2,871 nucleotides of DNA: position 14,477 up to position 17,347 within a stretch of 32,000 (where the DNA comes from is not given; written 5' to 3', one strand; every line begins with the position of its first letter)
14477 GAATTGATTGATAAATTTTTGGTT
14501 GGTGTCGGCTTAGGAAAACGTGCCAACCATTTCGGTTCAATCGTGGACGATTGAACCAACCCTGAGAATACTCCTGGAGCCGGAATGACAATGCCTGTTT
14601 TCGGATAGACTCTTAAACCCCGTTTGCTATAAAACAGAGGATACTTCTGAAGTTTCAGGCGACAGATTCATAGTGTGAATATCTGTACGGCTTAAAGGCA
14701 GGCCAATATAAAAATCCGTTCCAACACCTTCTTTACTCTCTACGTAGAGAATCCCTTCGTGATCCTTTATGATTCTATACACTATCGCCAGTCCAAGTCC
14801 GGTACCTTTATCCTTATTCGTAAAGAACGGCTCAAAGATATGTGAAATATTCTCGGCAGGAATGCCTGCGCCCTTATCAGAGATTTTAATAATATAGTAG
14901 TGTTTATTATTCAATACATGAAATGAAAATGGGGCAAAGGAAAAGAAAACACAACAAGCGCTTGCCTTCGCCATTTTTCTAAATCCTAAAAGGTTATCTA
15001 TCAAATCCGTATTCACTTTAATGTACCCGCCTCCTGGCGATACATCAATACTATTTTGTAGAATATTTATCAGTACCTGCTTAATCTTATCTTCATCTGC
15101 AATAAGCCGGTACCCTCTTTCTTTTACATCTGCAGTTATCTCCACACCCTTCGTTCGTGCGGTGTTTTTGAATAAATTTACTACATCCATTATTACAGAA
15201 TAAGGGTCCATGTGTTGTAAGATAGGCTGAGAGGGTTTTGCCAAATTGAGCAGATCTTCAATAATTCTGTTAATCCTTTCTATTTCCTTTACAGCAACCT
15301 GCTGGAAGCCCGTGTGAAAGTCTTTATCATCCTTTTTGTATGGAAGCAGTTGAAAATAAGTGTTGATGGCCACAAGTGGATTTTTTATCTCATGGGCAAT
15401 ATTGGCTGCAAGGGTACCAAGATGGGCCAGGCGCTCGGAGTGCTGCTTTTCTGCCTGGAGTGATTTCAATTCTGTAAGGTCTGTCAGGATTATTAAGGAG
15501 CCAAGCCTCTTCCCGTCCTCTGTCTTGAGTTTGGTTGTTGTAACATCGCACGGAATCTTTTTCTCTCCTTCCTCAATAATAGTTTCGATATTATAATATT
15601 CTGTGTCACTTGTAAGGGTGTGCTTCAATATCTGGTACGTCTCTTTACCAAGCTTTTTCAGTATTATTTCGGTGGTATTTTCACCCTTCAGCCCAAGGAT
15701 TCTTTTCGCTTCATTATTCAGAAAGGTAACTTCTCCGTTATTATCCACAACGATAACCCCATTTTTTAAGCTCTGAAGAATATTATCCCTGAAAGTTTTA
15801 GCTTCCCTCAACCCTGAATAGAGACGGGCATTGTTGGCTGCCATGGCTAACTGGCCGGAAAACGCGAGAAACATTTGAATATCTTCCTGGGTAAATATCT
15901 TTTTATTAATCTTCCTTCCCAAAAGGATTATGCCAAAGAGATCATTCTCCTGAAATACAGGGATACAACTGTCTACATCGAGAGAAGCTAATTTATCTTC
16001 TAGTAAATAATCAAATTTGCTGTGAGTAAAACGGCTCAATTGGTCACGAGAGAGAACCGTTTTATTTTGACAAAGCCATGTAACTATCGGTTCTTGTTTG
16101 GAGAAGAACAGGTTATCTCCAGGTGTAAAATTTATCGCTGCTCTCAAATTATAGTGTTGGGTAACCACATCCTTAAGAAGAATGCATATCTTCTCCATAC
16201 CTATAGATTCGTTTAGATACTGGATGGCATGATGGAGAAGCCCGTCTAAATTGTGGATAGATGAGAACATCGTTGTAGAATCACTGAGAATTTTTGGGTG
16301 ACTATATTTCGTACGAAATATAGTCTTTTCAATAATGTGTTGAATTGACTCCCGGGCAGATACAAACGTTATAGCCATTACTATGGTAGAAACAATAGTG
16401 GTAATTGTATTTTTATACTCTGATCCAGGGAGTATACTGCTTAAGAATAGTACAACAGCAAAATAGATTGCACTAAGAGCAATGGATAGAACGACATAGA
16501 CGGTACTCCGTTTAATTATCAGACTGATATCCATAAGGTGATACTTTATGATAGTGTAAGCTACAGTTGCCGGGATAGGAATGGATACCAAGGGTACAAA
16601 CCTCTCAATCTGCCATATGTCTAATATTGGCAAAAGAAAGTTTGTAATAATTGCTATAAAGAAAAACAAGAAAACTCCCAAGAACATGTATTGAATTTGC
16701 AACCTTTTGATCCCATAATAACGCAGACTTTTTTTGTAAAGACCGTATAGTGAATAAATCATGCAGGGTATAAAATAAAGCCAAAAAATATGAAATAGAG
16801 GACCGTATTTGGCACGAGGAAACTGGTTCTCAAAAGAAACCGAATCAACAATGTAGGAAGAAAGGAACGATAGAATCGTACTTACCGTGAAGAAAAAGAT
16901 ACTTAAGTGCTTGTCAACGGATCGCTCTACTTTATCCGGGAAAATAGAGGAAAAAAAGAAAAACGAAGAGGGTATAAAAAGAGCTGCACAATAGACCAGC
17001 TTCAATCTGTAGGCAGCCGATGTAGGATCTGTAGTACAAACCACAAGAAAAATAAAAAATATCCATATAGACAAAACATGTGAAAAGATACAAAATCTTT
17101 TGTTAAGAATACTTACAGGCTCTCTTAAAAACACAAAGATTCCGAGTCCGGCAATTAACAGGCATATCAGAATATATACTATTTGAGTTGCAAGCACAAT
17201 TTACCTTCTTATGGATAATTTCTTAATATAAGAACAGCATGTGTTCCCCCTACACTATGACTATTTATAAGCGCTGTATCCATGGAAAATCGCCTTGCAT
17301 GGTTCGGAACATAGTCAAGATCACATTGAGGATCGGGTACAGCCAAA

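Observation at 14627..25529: Seven-gene block of CLF-like KS, FabF-type KS, ACP, B12-radical-SAM enzyme and a Cys-His-Gln KS, bracketed by two GAF-PAS histidine kinases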

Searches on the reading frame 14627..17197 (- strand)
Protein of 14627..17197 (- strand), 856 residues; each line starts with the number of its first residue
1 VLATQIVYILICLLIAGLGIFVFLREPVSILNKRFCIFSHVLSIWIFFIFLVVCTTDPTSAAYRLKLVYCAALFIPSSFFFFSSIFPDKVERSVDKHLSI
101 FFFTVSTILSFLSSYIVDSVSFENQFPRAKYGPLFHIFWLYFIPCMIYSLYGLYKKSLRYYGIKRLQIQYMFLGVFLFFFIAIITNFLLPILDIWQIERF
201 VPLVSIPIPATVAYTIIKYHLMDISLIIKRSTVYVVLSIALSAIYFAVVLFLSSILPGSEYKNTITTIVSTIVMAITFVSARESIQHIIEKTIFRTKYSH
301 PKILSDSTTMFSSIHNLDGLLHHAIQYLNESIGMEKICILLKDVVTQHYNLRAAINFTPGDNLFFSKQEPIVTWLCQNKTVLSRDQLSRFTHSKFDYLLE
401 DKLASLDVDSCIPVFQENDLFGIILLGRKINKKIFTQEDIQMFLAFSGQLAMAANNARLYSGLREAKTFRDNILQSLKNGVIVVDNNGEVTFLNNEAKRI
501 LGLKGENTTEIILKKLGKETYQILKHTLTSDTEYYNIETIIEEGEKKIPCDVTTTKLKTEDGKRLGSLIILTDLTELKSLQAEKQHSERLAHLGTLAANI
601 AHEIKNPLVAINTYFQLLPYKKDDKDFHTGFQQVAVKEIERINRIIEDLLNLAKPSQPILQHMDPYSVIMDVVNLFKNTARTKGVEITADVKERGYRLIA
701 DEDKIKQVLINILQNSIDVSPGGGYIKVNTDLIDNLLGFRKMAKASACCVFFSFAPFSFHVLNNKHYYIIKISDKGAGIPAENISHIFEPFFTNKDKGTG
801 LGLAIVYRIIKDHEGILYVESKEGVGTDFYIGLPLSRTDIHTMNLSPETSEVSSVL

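Call 4: search_protein_families(library=pfam, proteins=[window:14627-17197:-], max_evalue=0.01)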
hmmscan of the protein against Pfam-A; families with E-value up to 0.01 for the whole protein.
window:14627-17197:- (856 aa): 10 families
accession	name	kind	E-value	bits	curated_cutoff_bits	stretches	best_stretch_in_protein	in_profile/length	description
PF02518.31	HATPase_c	-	1.1e-21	77.7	26.4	1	701-836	2-110/111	Histidine kinase-, DNA gyrase B-, and HSP90-like ATPase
PF00512.31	HisKA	-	1.3e-12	48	26.9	1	594-656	3-64/66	His Kinase A (phospho-acceptor) domain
PF00989.32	PAS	-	9e-09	35.8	22.6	1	469-573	2-112/113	PAS fold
PF16927.11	HisKA_7TM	-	1.8e-08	34.9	28.6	1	8-224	2-222/224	N-terminal 7TM region of histidine kinase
PF13426.13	PAS_9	-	4e-07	30.7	27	1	479-576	2-103/103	PAS domain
PF01590.32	GAF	-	5.5e-06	27.4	22.4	1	316-453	1-132/133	GAF domain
PF13185.12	GAF_2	-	8.2e-05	23.3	28.6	1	315-453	2-134/136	GAF domain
PF08448.16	PAS_4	-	0.00012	22.7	23.1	1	475-578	2-109/110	PAS fold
PF13188.13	PAS_8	-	0.00025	21.2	21.8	1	473-509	6-44/65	PAS domain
PF13596.12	PAS_10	-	0.0052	17.9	22.1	0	471-575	2-106/106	PAS domain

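Call 5: search_protein_families(library=ncbifam, proteins=[window:14627-17197:-], max_evalue=0.01)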
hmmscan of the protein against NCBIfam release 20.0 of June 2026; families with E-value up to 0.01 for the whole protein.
window:14627-17197:- (856 aa): 82 families (the best 25 are shown)
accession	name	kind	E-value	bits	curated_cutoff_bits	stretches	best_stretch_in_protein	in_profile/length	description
NF008468.0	PRK11360.1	equivalog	5.3e-87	292.6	646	2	448-733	250-535/616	two-component system sensor histidine kinase AtoS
NF046044.1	PnpS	equivalog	8e-52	176.5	400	1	451-834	38-390/390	two-component system histidine kinase PnpS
NF007688.0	PRK10364.1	equivalog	3e-51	174.6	479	2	578-731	225-378/460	two-component system sensor histidine kinase ZraS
NF033092.0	HK_WalK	equivalog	6.5e-48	163.7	725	2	448-731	233-515/594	cell wall metabolism sensor histidine kinase WalK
NF053867.1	SprKinKinDBac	equivalog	1.1e-41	142.9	775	2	574-731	270-424/500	sporulation kinase KinD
NF010411.0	PRK13837.1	equivalog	2.3e-40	138.4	647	1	575-838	432-678/828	two-component system VirA-like sensor kinase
TIGR02966.1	phoR_proteo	equivalog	2.1e-39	135.5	334.2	2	468-731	7-256/333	phosphate regulon sensor histidine kinase PhoR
NF046020.1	HisKinCckABruc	equivalog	2.1e-38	131.7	1000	1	535-838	421-710/868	cell cycle histidine kinase CckA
NF033093.1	HK_VicK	exception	1.1e-33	116.5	680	2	465-734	91-359/448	cell wall metabolism sensor histidine kinase VicK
NF052574.1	HisKinEspCMyxo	equivalog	2.1e-33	115.5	1200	2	770-848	570-650/785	serine histidine kinase EspC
NF047466.1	hybrid_RR_LvrB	exception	1.4e-32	113.3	500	2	584-718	143-277/377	hybrid histidine kinase/response regulator LvrB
TIGR02916.1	PEP_his_kin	equivalog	2.3e-31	109.1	300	3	115-469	113-472/679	XrtA/PEP-CTERM system histidine kinase PrsK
NF045911.1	TCSHisKinNblS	equivalog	1.3e-30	106.3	1000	1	463-834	261-619/621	two-component system sensor histidine kinase NblS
NF006800.0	PRK09303.1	equivalog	2.7e-30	105.6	342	2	576-729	133-297/383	histidine kinase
NF047874.1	MASE3_PAS_HK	subfamily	5.1e-29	101.5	560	2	762-843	546-633/655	MASE3 domain-containing sensor histidine kinase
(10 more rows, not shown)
